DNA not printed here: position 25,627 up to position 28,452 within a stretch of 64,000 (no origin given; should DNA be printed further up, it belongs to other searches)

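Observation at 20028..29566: Complete pstSCAB-phoBR-phoU locus with a giant PstC (841 aa) and long PstA (554 aa)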

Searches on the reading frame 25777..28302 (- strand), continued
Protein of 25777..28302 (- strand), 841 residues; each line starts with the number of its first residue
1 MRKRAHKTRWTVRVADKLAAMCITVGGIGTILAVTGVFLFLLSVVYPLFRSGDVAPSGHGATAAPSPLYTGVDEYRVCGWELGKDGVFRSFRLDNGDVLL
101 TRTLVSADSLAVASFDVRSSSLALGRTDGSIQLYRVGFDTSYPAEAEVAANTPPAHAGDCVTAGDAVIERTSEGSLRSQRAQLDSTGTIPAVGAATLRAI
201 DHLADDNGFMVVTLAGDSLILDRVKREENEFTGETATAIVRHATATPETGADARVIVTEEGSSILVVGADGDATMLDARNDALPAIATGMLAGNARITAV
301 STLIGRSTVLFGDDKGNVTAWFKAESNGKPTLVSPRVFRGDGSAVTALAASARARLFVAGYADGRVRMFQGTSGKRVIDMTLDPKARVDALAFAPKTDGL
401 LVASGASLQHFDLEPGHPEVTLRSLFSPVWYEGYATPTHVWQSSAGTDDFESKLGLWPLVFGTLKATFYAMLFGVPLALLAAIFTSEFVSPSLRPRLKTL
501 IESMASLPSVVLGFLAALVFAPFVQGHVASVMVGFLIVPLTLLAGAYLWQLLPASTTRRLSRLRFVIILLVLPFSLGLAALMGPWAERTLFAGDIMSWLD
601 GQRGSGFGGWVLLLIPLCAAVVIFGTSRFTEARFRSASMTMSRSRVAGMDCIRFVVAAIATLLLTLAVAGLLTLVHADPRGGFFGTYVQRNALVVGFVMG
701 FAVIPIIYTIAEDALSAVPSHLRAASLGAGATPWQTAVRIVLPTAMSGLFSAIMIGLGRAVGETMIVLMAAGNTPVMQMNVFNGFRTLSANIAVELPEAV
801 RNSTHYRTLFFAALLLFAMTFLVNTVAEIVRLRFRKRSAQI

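Call 54: find_homologous_proteins(query=L070:6947-9229:+, max_evalue=1e-20)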
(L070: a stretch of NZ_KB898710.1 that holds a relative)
Query L070:6947-9229:+ (760 aa): 1746 proteins with E <= 1e-20 among 8000 candidates; the best 120 are listed.
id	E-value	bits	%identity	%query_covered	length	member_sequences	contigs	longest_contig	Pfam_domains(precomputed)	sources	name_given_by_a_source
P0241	0.0e+0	1700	100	100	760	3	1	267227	PF00528.28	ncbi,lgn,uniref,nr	ncbi:ABC transporter permease subunit [Gilvimarinus chinensis]|uniref:ABC transporter permease subun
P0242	0.0e+0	1384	80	100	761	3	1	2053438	PF00528.28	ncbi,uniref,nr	ncbi:ABC transporter permease subunit [Gilvimarinus xylanilyticus]|uniref:ABC transporter permease s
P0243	0.0e+0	1352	79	100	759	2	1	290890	PF00528.28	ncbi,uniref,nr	ncbi:ABC transporter permease subunit [Gilvimarinus algae]|uniref:ABC transporter permease subunit n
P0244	0.0e+0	1314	76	100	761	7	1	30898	PF00528.28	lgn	-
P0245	0.0e+0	1301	75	100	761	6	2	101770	PF00528.28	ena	-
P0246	0.0e+0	1281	74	100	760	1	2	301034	PF00528.28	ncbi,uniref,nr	ncbi:ABC transporter permease subunit [Gilvimarinus sp. SDUM040013]|uniref:ABC transporter permease 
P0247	0.0e+0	1255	75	97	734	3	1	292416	PF00528.28,PF23756.2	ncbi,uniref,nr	ncbi:ABC transporter permease subunit [Gilvimarinus sp. 1_MG-2023]|uniref:ABC transporter permease s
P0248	0.0e+0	1233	71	100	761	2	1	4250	PF00528.28,PF23409.2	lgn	-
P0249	0.0e+0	1166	67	100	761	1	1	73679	PF00528.28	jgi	jgi:phosphate transport system permease protein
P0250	0.0e+0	1160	68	98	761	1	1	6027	PF00528.28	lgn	-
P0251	0.0e+0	1154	68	99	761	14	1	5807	PF00528.28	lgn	-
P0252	0.0e+0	1152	68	99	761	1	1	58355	PF00528.28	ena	-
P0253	0.0e+0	1148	67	100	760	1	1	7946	PF00528.28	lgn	-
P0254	0.0e+0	1147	67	99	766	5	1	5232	PF00528.28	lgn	-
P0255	0.0e+0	1147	67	99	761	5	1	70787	PF00528.28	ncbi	-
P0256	0.0e+0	1142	67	99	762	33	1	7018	PF00528.28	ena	-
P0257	0.0e+0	1141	66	100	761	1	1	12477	PF00528.28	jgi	-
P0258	0.0e+0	1135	66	100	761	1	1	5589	PF00528.28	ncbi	-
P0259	0.0e+0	1134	66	100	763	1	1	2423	PF25171.2,PF00528.28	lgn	-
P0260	0.0e+0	1134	66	99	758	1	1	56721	PF00528.28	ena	-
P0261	0.0e+0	1134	65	100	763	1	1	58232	PF00528.28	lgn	-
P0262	0.0e+0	1132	65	100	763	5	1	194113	PF00528.28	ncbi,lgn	-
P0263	0.0e+0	1132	66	98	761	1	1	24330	PF00528.28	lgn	-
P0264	0.0e+0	1131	65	100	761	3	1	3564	PF00528.28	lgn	-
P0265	0.0e+0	1130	66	100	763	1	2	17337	PF00528.28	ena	-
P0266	0.0e+0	1128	66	100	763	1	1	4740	PF00528.28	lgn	-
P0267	0.0e+0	1128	65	100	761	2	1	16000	PF25173.2,PF00528.28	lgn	-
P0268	0.0e+0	1127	65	100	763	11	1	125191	PF00528.28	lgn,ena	-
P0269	0.0e+0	1127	64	100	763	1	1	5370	PF00528.28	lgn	-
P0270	0.0e+0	1127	65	100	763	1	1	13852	PF00528.28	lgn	-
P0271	0.0e+0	1126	65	100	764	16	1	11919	PF00528.28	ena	-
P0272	0.0e+0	1126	66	100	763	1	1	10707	PF00528.28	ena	-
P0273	0.0e+0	1126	65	100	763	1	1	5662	PF00528.28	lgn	-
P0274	0.0e+0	1125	65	100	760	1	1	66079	PF00528.28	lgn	-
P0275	0.0e+0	1125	65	100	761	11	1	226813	PF25173.2,PF00528.28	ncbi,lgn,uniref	ncbi:ABC transporter permease subunit [Marinimicrobium koreense]|uniref:ABC transporter permease sub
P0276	0.0e+0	1125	65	100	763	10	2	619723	PF00528.28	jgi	jgi:phosphate transport system permease protein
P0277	0.0e+0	1125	66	100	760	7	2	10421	PF00528.28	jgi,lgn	-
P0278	0.0e+0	1124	65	100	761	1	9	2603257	PF25173.2,PF00528.28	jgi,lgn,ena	-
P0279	0.0e+0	1123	65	100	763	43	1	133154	PF00528.28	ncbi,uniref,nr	ncbi:ABC transporter permease subunit [Cellvibrio mixtus]|uniref:ABC transporter permease subunit n=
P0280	0.0e+0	1123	65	100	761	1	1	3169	PF25173.2,PF00528.28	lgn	-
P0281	0.0e+0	1123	65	100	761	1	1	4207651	PF25173.2,PF00528.28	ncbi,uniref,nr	ncbi:ABC transporter permease subunit [Marinimicrobium sp. C6131]|uniref:ABC transporter permease su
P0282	0.0e+0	1123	64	100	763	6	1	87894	PF00528.28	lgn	-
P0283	0.0e+0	1123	64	100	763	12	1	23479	PF00528.28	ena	-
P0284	0.0e+0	1122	65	100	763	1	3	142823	PF00528.28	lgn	-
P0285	0.0e+0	1121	65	100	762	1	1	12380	PF00528.28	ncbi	-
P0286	0.0e+0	1121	64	100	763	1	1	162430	PF00528.28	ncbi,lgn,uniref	ncbi:MAG: ABC transporter permease subunit [Cellvibrio sp.]|uniref:ABC transporter permease subunit 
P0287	0.0e+0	1121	65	100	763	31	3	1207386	PF00528.28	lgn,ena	-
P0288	0.0e+0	1120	65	100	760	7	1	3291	PF00528.28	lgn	-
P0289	0.0e+0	1119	66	98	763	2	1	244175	PF00528.28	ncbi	-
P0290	0.0e+0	1118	65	100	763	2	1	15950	PF00528.28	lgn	-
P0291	0.0e+0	1117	66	99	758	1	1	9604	PF00528.28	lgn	-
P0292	0.0e+0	1117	67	99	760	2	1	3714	PF00528.28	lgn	-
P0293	0.0e+0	1117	64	100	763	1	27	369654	PF00528.28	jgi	jgi:phosphate transport system permease protein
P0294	0.0e+0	1117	65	100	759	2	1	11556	PF00528.28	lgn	-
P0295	0.0e+0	1117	65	100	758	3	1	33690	PF00528.28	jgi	-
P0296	0.0e+0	1116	64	100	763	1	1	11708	PF00528.28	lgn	-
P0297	0.0e+0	1115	65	100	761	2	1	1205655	PF00528.28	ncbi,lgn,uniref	ncbi:ABC transporter permease subunit [Marinimicrobium sp. ARAG 43.8]|uniref:ABC transporter permeas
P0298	0.0e+0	1115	65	100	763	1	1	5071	PF00528.28,PF23098.2,PF23414.2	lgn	-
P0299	0.0e+0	1114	65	100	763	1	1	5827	PF00528.28,PF23414.2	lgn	-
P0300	0.0e+0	1114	65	99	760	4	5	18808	PF00528.28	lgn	-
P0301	0.0e+0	1114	65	100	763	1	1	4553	PF00528.28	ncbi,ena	-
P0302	0.0e+0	1114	67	99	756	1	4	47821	PF00528.28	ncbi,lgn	-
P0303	0.0e+0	1114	64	100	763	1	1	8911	PF00528.28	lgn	-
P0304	0.0e+0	1113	65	100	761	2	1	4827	PF00528.28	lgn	-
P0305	0.0e+0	1112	64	100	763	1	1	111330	PF00528.28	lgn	-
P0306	0.0e+0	1112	64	100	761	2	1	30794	PF00528.28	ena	-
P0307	0.0e+0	1112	64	100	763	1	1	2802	PF00528.28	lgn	-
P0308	0.0e+0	1111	64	100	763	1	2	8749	PF00528.28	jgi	jgi:phosphate transport system permease protein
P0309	0.0e+0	1111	64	100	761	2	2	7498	PF00528.28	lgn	-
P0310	0.0e+0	1111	66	99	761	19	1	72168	PF00528.28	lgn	-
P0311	0.0e+0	1111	64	100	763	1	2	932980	PF00528.28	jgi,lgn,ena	-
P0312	0.0e+0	1111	63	100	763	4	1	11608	PF00528.28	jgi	jgi:phosphate transport system permease protein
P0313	0.0e+0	1110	64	100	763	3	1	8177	PF00528.28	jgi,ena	-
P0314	0.0e+0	1110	65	98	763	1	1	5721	PF00528.28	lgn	-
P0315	0.0e+0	1110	64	100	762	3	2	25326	PF00528.28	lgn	-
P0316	0.0e+0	1110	65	100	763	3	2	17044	PF00528.28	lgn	-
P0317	0.0e+0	1110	64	100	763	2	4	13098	PF00528.28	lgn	-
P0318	0.0e+0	1109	65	98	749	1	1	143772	PF00528.28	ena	-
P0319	0.0e+0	1109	64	100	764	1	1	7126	PF00528.28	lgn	-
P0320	0.0e+0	1108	66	100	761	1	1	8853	PF00528.28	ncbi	ncbi:MAG TPA: ABC transporter permease subunit [Cellvibrionaceae bacterium]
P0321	0.0e+0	1108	64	100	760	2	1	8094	PF00528.28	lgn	-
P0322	0.0e+0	1107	64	100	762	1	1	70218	PF00528.28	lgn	-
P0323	0.0e+0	1107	65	98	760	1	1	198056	PF00528.28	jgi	jgi:phosphate transport system permease protein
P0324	0.0e+0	1106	64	100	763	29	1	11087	PF25171.2,PF00528.28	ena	-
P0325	0.0e+0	1106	65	100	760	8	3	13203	PF00528.28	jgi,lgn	jgi:phosphate transport system permease protein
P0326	0.0e+0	1105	64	100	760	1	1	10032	PF00528.28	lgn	-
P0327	0.0e+0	1104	65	98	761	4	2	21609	PF00528.28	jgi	jgi:phosphate transport system permease protein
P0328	0.0e+0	1104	63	100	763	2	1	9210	PF00528.28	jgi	jgi:phosphate transport system permease protein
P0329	0.0e+0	1103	63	100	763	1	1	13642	PF00528.28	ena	-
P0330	0.0e+0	1101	64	100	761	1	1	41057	PF00528.28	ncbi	-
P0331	0.0e+0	1100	64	100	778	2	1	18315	PF00528.28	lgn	-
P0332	0.0e+0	1096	65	98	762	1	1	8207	PF00528.28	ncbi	-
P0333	0.0e+0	1095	63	100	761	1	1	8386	PF00528.28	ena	-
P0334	0.0e+0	1094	63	100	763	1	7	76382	PF00528.28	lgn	-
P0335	0.0e+0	1090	65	98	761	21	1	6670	PF00528.28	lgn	-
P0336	0.0e+0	1088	64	100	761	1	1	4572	PF00528.28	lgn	-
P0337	0.0e+0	1087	63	100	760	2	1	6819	PF00528.28,PF05131.21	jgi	jgi:phosphate transport system permease protein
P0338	0.0e+0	1086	65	99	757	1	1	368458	PF00528.28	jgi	jgi:phosphate transport system permease protein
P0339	0.0e+0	1084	64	100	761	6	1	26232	PF00528.28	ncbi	-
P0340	0.0e+0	1084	63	100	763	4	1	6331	PF00528.28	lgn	-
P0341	0.0e+0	1082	64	100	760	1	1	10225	PF00528.28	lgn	-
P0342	0.0e+0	1079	62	100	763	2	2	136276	PF00528.28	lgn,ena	-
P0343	0.0e+0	1078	64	100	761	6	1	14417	PF00528.28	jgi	-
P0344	0.0e+0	1076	63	100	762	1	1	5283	PF00528.28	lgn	-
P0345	0.0e+0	1076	64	98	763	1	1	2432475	PF00528.28,PF05131.21,PF23414.2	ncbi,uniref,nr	ncbi:phosphate ABC transporter permease [Cellvibrio zantedeschiae]|uniref:Phosphate ABC transporter 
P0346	0.0e+0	1076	63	98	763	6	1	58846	PF00528.28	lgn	-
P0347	0.0e+0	1075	63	98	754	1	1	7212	PF00528.28,PF05131.21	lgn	-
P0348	0.0e+0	1075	62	100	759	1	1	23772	PF00528.28,PF05131.21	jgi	jgi:phosphate transport system permease protein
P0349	0.0e+0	1075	63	99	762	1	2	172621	PF25171.2,PF00528.28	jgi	jgi:phosphate transport system permease protein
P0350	0.0e+0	1074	62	99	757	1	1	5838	PF00528.28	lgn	-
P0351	0.0e+0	1072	62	100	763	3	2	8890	PF00528.28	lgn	-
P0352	0.0e+0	1070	62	98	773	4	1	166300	PF00528.28,PF05131.21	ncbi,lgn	-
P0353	0.0e+0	1070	61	100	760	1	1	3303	PF00528.28,PF05131.21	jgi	jgi:phosphate transport system permease protein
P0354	0.0e+0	1070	61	100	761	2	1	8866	PF00528.28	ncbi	-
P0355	0.0e+0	1069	64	100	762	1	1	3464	PF00528.28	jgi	jgi:phosphate transport system permease protein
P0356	0.0e+0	1068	62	99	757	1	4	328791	PF00528.28,PF05131.21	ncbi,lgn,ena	-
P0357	0.0e+0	1068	62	100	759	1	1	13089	PF00528.28,PF05131.21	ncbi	-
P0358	0.0e+0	1068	63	99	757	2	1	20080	PF00528.28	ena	-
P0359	0.0e+0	1065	62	98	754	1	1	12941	PF00528.28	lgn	-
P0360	0.0e+0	1062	62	98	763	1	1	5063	PF00528.28,PF12894.14,PF23414.2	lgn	-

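Call 62: find_encoding_contigs(protein=P0003, flank=10000, max_places=2)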
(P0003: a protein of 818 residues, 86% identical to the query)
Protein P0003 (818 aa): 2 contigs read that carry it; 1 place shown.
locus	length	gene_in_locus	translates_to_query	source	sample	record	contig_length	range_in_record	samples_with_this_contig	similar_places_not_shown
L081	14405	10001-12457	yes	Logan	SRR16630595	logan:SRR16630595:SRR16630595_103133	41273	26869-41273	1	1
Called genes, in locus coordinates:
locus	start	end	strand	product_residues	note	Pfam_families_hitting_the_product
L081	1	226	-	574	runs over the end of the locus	PF28492:Beta_helix_4, PF18962:Por_Secre_tail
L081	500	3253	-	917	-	PF13620:CarboxypepD_reg, PF13715:CarbopepD_reg_2, PF07715:Plug (weak)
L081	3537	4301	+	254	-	PF11932:DUF3450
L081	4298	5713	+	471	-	PF01618:MotA_ExbB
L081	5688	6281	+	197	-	PF01618:MotA_ExbB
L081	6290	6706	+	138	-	PF02472:ExbD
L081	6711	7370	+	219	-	PF03544:TonB_C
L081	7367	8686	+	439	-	PF13432:TPR_16 (faint), PF16918:PknG_TPR (faint), PF14559:TPR_19 (faint), PF12895:ANAPC3 (faint), PF21033:RMD1-3 (faint), PF13371:TPR_9 (faint), PF23914:TPR_CcmH_CycH (faint), PF00515:TPR_1 (faint), +6 more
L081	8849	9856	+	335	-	PF12849:PBP_like_2, PF12727:PBP_like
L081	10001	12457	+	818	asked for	PF25173:Beta-prop_WDR3_1st (faint), PF00528:BPD_transp_1 (faint)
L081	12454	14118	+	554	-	PF00528:BPD_transp_1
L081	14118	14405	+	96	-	?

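Call 63: find_encoding_contigs(protein=P0006, flank=10000, max_places=2)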
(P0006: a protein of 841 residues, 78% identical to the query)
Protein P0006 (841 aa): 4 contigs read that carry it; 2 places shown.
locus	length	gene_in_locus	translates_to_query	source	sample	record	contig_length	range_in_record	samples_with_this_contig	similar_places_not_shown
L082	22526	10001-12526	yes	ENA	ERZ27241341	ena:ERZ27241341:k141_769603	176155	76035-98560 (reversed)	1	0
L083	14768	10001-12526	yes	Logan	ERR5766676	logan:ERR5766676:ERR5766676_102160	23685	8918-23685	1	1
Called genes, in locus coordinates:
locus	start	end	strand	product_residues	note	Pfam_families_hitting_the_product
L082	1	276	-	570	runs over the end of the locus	PF28492:Beta_helix_4, PF18962:Por_Secre_tail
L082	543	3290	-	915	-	PF13620:CarboxypepD_reg, PF13715:CarbopepD_reg_2, PF07715:Plug, PF14905:OMP_b-brl_3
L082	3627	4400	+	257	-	PF11932:DUF3450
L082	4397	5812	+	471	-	PF01618:MotA_ExbB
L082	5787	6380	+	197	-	PF01618:MotA_ExbB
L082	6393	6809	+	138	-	PF02472:ExbD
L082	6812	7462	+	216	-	PF03544:TonB_C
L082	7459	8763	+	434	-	PF09613:HrpB1_HrpK (faint), PF09976:TPR_21 (faint), PF16918:PknG_TPR (faint), PF12895:ANAPC3 (faint), PF13181:TPR_8 (faint), PF13424:TPR_12 (faint), PF13432:TPR_16 (weak), PF14559:TPR_19 (weak), +8 more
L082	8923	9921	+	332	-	PF12849:PBP_like_2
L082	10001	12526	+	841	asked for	PF23381:Beta-prop_IFT122_1st (faint), PF25174:Beta-prop_THOC3 (faint), PF24807:WD40_CDC20-Fz (weak), PF25173:Beta-prop_WDR3_1st (weak), PF00528:BPD_transp_1 (faint)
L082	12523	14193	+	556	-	PF00528:BPD_transp_1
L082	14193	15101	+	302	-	PF02463:SMC_N (faint), PF00005:ABC_tran, PF13304:AAA_21 (faint)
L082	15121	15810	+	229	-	PF00072:Response_reg, PF00486:Trans_reg_C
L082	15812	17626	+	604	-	PF12860:PAS_7 (faint), PF16736:sCache_like (faint), PF00672:HAMP, PF00989:PAS, PF08448:PAS_4, PF13426:PAS_9, PF00512:HisKA, PF02518:HATPase_c, +1 more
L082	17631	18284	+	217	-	PF01895:PhoU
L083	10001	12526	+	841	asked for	PF23381:Beta-prop_IFT122_1st (faint), PF25174:Beta-prop_THOC3 (faint), PF24807:WD40_CDC20-Fz (weak), PF25173:Beta-prop_WDR3_1st (weak), PF00528:BPD_transp_1 (faint)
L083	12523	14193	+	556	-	PF00528:BPD_transp_1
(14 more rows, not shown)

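Call 68: search_dna_similar(query=window:25777-28302:-, collection=plasmids, mode=protein, max_rows=25, max_evalue=1e-10)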
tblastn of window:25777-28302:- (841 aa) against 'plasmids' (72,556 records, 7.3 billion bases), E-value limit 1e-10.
Records with a match: 111; places in all: 117; records where one place covers at least 80% of the query: 2.
Best place of each record, by identity: <60% 111.
By first word of the organism name: Paracoccus 12; Sinorhizobium 7; Haloferax 7; Vibrio 7; Acinetobacter 4; Streptomyces 4; Azospirillum 4; Ralstonia 3; Rhodococcus 2; Paenibacillus 2; and 53 more.
By predicted mobility (MOB-suite, as given by PLSDB): non-mobilizable 89; mobilizable 12; conjugative 10.
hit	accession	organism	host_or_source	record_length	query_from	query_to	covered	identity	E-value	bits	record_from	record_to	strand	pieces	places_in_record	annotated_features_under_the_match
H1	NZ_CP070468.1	Pseudomonas aeruginosa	Homo sapiens,blood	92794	6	841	90%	36.7%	2e-56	408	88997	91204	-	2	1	ABC transporter permease subunit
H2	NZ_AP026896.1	Aeromonas caviae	Microbe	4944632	13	841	99%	32.8%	3e-91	323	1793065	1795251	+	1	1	none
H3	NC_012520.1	Rhodococcus opacus B4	-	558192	691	836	17%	44.2%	7e-20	103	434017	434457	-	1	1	pstC: phosphate ABC transporter permease subunit PstC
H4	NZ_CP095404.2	Rhodococcus opacus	Whole organism,nitrophenolics and ...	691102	691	836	17%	44.2%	9e-20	103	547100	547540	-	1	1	pstC: phosphate ABC transporter permease subunit PstC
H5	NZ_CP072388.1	Cellulosimicrobium cellulans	Homo sapiens,whole organism,human oral ...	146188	693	836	17%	44.5%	6e-17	94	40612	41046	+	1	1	pstC: phosphate ABC transporter permease subunit PstC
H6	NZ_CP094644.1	Acinetobacter sp. PK01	mixed culture,Laboratory activated ...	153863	696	836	17%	45.1%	1e-21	108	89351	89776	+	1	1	pstC: phosphate ABC transporter permease subunit PstC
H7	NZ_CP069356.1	Microvirga sp. VF16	Vachellia farnesiana,Cell culture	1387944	691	836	17%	42.9%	6e-16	91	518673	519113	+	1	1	none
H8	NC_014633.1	Ilyobacter polytropus DSM 2926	marine mud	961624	684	837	18%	40.3%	7e-20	103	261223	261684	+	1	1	pstC: phosphate ABC transporter permease subunit PstC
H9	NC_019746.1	Gloeocapsa sp. PCC 7428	-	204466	691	835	17%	42.5%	2e-17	96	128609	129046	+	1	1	pstC: phosphate ABC transporter permease subunit PstC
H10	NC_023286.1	Streptomyces sp. F12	-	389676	691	836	17%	41.3%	6e-20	103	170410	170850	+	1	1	pstC: phosphate ABC transporter permease subunit PstC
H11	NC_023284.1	Streptomyces sp. F2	-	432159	691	836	17%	41.3%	6e-20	103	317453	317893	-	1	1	pstC: phosphate ABC transporter permease subunit PstC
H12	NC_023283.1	Streptomyces sp. FR1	-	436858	691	836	17%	41.3%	6e-20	103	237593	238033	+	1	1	pstC: phosphate ABC transporter permease subunit PstC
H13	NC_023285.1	Streptomyces sp. F8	-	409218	691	836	17%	41.3%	7e-20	103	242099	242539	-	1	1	pstC: phosphate ABC transporter permease subunit PstC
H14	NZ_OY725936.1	Bacteroides finegoldii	-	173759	683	838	19%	38.5%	3e-20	104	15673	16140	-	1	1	pstC: phosphate ABC transporter permease subunit PstC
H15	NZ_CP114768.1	Hymenobacter canadensis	whole organism,lake water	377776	691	837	17%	40.5%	5e-17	94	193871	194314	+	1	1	pstC: phosphate ABC transporter permease subunit PstC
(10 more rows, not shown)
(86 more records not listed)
